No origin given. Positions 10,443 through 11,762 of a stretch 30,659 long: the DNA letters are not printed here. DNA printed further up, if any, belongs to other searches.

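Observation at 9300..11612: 770-aa fusion of a polyprenyl diphosphate synthase with a large uncharacterised C-terminal domain, operonic with an FAD amine-oxidase-like enzyme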

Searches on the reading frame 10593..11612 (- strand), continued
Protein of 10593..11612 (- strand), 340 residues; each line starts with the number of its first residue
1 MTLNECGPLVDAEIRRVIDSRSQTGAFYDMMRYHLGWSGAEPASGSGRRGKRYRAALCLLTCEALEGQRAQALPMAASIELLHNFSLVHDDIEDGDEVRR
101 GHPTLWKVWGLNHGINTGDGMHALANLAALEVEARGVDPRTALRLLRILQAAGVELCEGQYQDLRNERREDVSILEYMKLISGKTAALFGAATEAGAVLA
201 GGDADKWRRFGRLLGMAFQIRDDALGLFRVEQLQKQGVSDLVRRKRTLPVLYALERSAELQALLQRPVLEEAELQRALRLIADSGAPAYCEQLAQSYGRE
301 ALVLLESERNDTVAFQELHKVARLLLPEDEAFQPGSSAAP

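Call 67: search_solved_structures(query=window:10593-11612:-, max_evalue=1e-10, show_alignments=5)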
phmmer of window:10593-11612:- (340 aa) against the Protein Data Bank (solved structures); distinct sequences matched with E-value up to 1e-10: 121 (the best 60 are shown).
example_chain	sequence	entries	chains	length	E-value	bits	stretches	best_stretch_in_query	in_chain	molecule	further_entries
3nf2_A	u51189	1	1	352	4.3e-42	147.8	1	30-319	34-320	Putative polyprenyl synthetase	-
1wy0_A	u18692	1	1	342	9.3e-42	146.7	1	49-259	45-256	geranylgeranyl pyrophosphate synthetase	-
5jfq_A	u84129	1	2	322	3.3e-38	135.1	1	49-302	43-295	Geranylgeranyl Pyrophosphate Synthetase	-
4lob_A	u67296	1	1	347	5.9e-33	117.8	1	49-326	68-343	Polyprenyl synthetase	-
6kd7_A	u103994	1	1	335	7.7e-33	117.4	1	50-257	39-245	Polyprenyl synthetase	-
7mxz_AAA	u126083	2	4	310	8.8e-33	117.2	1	49-269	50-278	Geranylgeranyl pyrophosphate synthase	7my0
7my1_AAA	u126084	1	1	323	9.3e-33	117.1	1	49-268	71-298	Geranylgeranyl pyrophosphate synthase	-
7my6_A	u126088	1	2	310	4.9e-32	114.8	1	49-261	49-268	Farnesyl-diphosphate synthase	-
5e8h_A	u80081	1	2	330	5.1e-32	114.7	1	49-270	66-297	Geranylgeranyl pyrophosphate synthase 3, chloroplastic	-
7my7_AAA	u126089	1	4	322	5.6e-32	114.6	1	49-261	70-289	Farnesyl-diphosphate synthase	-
5e8l_A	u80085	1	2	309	7.3e-32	114.2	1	49-270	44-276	Heterodimeric geranylgeranyl pyrophosphate synthase large subunit 1, chloroplastic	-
5ayp_A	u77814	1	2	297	4e-30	108.5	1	49-263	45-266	Farnesyl diphosphate synthase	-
3kra_A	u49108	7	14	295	5.9e-30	107.9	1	49-272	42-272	Geranyl diphosphate synthase large subunit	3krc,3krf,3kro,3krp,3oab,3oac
5xn5_A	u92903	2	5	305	3.4e-29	105.4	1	49-264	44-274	Os07g0580900 protein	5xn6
3oyr_A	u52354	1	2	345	1.3e-28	103.5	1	49-305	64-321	Trans-isoprenyl diphosphate synthase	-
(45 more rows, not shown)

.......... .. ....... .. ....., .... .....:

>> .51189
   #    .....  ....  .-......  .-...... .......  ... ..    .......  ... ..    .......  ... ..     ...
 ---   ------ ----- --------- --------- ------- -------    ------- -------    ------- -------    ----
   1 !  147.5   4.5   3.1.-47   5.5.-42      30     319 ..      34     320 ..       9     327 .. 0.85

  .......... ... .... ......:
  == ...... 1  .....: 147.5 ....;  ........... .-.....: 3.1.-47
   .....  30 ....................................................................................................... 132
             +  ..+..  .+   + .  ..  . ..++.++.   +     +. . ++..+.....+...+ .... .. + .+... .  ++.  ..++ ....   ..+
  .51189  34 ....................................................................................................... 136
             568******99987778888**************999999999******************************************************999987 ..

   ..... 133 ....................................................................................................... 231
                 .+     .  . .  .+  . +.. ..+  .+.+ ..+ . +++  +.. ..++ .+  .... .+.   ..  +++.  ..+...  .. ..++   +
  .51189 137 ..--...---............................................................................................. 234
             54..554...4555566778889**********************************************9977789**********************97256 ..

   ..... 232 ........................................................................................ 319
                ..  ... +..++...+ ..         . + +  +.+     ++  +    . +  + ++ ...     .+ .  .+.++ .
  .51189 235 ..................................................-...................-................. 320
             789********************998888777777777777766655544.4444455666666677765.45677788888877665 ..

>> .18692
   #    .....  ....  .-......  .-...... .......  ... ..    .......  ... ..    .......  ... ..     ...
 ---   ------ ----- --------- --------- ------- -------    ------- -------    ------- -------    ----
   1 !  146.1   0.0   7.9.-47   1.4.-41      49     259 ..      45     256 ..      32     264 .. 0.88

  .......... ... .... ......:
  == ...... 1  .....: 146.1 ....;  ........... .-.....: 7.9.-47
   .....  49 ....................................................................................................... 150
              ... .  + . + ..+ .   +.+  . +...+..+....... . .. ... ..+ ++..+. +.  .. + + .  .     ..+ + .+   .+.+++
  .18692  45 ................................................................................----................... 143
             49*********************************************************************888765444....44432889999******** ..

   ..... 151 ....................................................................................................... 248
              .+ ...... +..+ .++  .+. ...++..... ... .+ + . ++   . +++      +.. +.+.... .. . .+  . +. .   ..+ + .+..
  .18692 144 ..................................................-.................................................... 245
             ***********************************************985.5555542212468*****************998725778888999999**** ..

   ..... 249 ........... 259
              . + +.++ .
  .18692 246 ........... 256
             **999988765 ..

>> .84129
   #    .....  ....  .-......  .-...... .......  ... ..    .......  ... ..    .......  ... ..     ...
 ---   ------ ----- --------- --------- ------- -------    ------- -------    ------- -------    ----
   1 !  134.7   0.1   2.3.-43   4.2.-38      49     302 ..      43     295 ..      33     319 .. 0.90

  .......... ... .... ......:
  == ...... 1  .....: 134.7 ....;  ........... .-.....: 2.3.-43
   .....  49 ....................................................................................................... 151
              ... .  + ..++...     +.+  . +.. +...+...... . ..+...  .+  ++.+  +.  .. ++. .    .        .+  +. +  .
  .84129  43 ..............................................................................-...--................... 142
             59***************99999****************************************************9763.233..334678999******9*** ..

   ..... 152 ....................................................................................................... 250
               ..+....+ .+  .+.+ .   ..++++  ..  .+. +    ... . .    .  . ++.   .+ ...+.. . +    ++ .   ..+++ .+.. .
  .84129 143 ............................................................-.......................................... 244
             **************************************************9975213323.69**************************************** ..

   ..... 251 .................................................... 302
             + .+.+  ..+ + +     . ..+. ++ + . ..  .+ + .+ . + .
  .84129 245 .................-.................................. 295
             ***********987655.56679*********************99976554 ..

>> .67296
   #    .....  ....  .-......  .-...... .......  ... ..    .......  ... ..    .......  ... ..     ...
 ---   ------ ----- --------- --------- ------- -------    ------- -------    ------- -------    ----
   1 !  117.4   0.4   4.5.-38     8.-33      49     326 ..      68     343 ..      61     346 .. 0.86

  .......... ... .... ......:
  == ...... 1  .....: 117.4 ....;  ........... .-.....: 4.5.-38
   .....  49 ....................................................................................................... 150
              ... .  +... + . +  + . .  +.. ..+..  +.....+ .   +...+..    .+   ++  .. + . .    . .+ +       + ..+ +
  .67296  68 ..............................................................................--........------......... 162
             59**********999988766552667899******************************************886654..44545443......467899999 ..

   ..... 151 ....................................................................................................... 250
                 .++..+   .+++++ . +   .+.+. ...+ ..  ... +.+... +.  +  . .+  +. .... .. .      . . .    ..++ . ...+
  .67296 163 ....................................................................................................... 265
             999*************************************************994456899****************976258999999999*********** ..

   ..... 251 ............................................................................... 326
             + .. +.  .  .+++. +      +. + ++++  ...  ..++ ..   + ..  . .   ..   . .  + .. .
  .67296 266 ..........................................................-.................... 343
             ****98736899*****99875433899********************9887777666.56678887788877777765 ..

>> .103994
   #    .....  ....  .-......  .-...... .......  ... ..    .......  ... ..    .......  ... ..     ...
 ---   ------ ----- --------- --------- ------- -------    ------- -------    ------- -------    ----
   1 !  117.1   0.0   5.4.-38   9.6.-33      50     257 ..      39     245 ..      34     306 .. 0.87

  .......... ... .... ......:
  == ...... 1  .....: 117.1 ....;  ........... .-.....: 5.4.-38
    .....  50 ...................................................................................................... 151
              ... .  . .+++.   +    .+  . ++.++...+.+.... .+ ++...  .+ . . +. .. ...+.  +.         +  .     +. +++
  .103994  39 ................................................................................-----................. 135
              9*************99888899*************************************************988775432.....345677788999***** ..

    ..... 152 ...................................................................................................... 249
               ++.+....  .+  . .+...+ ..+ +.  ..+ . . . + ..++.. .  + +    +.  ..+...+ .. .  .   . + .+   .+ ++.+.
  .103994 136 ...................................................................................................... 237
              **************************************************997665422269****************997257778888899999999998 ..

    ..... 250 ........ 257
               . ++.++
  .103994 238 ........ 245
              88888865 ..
